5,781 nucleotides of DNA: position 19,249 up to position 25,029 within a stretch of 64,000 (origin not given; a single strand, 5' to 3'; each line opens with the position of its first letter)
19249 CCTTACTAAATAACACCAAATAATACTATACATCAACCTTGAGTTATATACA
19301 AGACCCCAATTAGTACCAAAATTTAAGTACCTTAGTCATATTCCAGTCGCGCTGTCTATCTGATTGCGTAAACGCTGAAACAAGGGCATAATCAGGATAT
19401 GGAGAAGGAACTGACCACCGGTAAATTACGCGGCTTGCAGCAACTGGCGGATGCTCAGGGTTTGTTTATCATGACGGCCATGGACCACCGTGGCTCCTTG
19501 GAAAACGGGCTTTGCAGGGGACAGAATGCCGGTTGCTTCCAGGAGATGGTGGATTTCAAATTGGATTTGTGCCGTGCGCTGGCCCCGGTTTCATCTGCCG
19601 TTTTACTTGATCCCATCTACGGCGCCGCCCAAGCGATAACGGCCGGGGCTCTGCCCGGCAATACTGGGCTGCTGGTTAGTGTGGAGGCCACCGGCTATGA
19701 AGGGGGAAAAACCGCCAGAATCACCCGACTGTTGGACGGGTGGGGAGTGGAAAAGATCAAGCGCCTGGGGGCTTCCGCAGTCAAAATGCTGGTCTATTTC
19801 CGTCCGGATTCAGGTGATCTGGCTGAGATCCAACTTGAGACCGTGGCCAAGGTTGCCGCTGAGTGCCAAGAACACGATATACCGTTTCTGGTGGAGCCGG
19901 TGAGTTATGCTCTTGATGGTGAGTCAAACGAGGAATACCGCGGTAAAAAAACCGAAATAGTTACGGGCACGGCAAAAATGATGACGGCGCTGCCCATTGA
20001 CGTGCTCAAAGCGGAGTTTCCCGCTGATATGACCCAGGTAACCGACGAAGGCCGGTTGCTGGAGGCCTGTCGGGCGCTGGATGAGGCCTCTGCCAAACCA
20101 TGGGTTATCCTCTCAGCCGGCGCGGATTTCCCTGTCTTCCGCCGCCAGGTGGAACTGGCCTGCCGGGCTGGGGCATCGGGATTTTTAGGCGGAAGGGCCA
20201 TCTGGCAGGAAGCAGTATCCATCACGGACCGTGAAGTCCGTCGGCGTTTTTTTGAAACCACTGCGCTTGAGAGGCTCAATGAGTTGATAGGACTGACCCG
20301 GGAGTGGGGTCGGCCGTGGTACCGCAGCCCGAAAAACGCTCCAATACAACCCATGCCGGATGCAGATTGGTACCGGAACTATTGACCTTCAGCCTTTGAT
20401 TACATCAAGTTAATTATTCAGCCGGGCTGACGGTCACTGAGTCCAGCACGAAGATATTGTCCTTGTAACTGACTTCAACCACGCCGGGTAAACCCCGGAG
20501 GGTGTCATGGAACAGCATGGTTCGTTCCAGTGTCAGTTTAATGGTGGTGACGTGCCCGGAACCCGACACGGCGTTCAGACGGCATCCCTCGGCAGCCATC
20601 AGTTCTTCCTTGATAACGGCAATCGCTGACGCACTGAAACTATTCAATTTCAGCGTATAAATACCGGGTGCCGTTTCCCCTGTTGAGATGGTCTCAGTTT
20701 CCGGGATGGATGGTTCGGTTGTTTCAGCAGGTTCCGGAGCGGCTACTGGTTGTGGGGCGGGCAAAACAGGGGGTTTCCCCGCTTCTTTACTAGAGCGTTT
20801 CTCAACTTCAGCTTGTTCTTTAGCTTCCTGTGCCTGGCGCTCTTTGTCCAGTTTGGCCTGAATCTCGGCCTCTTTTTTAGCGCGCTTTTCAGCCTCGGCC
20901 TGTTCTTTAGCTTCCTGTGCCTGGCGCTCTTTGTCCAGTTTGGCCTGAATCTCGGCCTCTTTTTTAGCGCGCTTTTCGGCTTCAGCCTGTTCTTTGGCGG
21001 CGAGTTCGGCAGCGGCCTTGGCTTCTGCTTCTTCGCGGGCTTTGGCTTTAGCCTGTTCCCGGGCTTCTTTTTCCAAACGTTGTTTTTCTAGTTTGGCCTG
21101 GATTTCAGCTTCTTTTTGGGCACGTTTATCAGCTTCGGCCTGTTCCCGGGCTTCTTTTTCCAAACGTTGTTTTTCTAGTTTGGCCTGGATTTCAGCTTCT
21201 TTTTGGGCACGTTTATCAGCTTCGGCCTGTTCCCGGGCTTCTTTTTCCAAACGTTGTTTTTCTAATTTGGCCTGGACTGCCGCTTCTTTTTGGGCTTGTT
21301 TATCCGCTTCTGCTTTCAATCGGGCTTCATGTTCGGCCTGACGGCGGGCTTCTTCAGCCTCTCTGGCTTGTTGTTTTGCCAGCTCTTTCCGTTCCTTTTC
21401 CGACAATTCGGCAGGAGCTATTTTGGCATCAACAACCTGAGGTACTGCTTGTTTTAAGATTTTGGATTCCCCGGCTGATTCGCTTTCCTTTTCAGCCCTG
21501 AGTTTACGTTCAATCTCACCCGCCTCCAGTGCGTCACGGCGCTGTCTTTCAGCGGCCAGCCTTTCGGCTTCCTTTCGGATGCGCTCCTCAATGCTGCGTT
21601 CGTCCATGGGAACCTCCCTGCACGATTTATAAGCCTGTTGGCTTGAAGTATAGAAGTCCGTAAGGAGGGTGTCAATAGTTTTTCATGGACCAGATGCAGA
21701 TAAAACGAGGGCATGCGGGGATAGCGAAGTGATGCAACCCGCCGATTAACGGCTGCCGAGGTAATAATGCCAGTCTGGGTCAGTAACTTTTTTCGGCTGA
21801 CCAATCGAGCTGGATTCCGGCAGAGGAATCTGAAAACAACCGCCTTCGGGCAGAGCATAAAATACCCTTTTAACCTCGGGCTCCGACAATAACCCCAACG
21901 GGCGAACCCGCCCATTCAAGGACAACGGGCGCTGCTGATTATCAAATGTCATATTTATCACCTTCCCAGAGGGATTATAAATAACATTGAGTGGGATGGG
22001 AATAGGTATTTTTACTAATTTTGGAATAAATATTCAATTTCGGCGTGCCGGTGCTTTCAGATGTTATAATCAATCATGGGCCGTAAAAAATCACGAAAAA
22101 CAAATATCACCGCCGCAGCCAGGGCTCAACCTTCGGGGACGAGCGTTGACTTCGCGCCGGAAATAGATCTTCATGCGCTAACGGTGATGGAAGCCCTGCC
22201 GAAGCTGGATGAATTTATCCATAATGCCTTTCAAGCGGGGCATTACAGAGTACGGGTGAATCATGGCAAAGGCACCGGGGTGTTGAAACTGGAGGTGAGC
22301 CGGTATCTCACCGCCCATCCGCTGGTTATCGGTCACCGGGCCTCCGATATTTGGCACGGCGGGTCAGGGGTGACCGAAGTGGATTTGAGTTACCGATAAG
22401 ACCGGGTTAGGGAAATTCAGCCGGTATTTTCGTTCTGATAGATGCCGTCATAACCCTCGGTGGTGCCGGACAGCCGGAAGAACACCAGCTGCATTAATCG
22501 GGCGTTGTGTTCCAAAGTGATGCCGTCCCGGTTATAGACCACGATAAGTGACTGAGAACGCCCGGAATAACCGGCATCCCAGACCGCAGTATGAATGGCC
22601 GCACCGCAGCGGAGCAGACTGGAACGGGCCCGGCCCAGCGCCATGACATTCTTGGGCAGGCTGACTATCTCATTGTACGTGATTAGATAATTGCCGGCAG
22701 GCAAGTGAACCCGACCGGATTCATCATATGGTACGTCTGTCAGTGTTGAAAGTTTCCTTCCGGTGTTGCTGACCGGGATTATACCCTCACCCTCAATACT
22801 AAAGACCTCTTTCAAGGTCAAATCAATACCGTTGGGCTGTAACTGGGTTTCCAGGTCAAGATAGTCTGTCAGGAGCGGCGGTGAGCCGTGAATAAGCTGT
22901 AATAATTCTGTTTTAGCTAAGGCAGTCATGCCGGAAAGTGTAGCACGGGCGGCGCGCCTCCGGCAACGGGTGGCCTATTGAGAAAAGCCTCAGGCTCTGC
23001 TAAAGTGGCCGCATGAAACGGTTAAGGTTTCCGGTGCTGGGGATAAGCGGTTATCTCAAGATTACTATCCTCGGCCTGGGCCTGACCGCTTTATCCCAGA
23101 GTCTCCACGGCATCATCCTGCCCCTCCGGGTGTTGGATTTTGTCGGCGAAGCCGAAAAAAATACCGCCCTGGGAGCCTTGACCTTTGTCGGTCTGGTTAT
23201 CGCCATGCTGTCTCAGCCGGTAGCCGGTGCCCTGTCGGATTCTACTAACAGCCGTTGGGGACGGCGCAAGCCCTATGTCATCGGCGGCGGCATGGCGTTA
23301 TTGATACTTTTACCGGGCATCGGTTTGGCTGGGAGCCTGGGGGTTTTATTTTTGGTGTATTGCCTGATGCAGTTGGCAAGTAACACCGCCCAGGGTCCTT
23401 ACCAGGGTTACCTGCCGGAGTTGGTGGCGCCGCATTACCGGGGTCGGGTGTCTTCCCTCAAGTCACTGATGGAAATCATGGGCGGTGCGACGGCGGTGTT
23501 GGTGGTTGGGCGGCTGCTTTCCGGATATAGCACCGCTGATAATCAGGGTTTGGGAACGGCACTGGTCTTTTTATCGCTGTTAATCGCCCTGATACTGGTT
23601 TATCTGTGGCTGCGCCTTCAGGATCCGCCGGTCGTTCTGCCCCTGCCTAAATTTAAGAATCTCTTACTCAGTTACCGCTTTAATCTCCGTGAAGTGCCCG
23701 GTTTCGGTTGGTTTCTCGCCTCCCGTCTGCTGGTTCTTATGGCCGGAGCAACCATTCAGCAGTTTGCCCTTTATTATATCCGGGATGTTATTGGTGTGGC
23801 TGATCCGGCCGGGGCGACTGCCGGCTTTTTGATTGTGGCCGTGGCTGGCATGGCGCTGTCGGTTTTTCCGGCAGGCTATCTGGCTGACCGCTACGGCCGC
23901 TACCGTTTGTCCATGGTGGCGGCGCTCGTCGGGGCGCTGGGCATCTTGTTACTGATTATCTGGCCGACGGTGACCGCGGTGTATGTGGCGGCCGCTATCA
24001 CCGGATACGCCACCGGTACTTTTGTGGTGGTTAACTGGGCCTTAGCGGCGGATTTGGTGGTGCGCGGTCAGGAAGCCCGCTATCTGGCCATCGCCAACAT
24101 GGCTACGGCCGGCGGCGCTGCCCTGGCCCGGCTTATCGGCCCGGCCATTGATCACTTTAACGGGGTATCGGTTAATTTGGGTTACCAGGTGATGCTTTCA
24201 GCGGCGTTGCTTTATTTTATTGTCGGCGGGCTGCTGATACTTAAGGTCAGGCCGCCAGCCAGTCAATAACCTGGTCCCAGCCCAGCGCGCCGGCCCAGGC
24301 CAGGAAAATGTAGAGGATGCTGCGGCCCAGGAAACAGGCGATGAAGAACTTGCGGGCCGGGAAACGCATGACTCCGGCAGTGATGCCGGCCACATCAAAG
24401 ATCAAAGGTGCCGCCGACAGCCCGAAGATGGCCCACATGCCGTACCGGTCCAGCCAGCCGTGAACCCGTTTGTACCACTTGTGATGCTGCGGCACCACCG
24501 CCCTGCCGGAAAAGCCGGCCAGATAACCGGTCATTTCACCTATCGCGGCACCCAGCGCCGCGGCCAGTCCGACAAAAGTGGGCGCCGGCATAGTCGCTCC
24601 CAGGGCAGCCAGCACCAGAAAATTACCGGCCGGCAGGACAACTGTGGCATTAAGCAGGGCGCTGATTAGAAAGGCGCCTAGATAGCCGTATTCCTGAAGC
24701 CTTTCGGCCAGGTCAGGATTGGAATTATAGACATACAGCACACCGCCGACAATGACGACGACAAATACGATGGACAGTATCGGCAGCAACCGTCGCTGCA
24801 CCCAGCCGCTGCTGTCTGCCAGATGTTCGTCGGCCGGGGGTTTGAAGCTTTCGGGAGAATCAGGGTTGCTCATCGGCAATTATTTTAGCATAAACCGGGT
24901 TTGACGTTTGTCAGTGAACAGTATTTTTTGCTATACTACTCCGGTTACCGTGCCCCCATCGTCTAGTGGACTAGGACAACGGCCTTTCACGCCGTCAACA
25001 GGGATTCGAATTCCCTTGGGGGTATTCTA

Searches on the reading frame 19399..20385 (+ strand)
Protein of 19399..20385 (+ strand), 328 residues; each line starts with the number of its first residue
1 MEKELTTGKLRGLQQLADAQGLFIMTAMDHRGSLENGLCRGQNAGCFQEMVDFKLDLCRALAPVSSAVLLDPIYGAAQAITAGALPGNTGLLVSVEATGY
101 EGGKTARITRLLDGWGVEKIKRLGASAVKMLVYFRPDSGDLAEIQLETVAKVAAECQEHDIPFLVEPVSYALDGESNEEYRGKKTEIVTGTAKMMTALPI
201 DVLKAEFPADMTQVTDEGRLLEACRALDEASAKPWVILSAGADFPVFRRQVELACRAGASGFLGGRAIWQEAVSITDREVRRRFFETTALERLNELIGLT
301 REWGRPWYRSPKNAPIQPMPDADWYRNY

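Call 7: search_protein_families(library=pfam, proteins=[window:19399-20385:+], max_evalue=0.001)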
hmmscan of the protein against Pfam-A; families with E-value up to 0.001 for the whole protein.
window:19399-20385:+ (328 aa): 1 family
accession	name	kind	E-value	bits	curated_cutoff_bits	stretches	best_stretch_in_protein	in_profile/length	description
PF01791.15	DeoC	-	1.1e-30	107.4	23.8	1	24-270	2-228/229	DeoC/LacD family aldolase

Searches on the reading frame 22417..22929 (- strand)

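Call 7: search_protein_families(library=pfam, proteins=[window:22417-22929:-], max_evalue=0.001)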
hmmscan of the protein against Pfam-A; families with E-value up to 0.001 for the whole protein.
window:22417-22929:- (170 aa): 2 families
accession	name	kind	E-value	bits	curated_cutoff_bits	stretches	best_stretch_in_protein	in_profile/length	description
PF22769.1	DCD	-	2.8e-22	79.9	27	1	27-152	23-152/153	dCTP deaminase-like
PF00692.24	dUTPase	-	1.7e-05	25.1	22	1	79-154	30-105/129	dUTPase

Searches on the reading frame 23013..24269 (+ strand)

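Call 7: search_protein_families(library=pfam, proteins=[window:23013-24269:+], max_evalue=0.001)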
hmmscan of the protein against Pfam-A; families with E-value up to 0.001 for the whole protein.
window:23013-24269:+ (418 aa): 2 families
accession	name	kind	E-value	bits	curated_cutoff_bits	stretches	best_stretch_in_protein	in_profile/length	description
PF13347.12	MFS_2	-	1.2e-29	103.5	27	1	50-372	32-373/427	MFS/sugar transport protein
PF07690.21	MFS_1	-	5.6e-27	95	33.4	2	268-416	32-178/347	Major Facilitator Superfamily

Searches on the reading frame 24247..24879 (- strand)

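Call 7: search_protein_families(library=pfam, proteins=[window:24247-24879:-], max_evalue=0.001)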
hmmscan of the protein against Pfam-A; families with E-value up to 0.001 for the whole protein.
window:24247-24879:- (210 aa): 1 family
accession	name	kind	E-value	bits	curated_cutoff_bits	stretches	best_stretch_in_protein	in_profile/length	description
PF09335.16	VTT_dom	-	3.5e-14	53.8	33.9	1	88-198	5-122/123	VTT domain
